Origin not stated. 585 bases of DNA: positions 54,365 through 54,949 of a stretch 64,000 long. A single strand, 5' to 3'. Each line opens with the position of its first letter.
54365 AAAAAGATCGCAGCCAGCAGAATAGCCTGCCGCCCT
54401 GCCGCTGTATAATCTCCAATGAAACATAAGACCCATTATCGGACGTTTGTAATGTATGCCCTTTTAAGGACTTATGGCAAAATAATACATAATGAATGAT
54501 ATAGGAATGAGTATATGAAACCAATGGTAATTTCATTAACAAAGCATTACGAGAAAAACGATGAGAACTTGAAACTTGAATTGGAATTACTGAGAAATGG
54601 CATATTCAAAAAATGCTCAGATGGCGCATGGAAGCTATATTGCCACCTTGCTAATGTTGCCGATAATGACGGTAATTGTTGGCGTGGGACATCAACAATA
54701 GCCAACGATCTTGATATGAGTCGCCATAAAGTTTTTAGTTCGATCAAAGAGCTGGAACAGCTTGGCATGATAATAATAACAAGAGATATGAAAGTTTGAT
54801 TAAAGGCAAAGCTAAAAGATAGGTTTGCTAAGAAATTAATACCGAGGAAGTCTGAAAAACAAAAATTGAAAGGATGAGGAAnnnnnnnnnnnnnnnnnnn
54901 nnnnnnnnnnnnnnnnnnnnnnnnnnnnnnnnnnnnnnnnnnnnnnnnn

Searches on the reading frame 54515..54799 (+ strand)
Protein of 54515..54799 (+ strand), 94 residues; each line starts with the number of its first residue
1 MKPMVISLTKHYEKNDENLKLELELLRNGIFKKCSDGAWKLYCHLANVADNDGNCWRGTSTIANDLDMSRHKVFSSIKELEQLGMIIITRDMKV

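Call 76: search_protein_families(library=pfam, proteins=[window:54515-54799:+], max_evalue=0.1)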
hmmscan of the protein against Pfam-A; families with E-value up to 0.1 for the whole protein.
window:54515-54799:+ (94 aa): 6 families
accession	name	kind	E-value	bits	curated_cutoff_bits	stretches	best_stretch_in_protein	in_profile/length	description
PF13730.12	HTH_36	-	8.7e-11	41.9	25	1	35-85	4-54/55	Helix-turn-helix domain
PF19400.4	DUF5975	-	0.0082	16.6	25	1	18-83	24-87/125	Family of unknown function (DUF5975)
PF01978.25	TrmB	-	0.027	14.8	25.6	1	59-89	25-55/68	Sugar-specific transcriptional regulator TrmB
PF21984.2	DnaD_N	-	0.033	14.8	27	1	50-90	29-69/101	DnaD N-terminal domain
PF18121.7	TFA2_Winged_2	-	0.084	13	26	0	64-93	21-50/60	TFA2 Winged helix domain 2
PF08279.18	HTH_11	-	0.097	13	25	0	60-89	19-48/55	HTH domain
